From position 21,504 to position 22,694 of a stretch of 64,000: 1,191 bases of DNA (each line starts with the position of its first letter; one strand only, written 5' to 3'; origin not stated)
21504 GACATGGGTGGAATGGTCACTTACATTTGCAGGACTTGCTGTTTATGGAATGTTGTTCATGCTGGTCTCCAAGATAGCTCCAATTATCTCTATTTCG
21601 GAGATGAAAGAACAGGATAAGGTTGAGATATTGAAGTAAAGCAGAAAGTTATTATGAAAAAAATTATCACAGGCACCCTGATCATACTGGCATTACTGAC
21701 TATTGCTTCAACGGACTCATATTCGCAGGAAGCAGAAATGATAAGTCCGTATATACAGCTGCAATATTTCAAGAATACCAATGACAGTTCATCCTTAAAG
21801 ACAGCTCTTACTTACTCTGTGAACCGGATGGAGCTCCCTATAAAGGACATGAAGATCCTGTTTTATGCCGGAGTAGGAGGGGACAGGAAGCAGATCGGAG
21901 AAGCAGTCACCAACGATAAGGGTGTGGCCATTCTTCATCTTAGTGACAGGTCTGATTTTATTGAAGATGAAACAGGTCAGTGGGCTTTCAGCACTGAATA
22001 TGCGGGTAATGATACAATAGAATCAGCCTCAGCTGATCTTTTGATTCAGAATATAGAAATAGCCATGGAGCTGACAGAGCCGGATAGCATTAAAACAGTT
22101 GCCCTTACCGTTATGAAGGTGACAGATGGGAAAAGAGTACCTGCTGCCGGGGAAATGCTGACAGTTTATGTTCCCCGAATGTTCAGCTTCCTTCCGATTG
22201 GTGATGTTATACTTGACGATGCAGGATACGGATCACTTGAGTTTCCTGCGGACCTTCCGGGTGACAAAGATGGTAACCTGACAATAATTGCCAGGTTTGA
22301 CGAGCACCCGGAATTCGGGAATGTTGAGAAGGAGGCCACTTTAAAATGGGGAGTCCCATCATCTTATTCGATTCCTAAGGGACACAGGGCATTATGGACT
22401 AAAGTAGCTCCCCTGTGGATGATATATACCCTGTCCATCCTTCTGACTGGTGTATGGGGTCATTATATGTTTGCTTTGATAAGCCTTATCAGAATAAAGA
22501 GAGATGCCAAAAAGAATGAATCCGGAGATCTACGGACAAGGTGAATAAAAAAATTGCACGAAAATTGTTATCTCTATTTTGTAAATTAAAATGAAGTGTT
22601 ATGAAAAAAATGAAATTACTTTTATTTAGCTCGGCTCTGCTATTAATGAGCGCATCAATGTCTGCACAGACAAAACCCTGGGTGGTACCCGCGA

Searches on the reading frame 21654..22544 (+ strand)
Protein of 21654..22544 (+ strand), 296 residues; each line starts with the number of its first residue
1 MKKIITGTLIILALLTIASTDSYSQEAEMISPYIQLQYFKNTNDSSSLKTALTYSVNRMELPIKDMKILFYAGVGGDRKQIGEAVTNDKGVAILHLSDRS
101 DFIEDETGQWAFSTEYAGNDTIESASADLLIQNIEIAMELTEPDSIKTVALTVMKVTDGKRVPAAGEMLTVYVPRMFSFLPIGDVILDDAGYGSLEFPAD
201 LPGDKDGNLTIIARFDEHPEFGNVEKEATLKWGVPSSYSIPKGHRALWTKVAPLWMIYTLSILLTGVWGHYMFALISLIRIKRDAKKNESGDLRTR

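Call 7: search_protein_families(library=pfam, proteins=[window:21654-22544:+], max_evalue=0.001)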
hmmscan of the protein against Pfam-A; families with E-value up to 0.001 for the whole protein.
window:21654-22544:+ (296 aa): 0 families

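Call 8: search_protein_families(library=ncbifam, proteins=[window:21654-22544:+], max_evalue=0.01)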
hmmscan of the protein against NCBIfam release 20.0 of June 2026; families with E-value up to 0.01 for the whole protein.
window:21654-22544:+ (296 aa): 1 family
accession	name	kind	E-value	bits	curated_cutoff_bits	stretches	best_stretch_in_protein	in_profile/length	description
NF033801.3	NprX_fam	subfamily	0.005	16.6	33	0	1-23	1-30/42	NprX family peptide pheromone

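Call 60: search_protein_families(library=pfam, proteins=[window:21654-22544:+], max_evalue=1)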
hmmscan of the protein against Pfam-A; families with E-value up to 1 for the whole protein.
window:21654-22544:+ (296 aa): 0 families
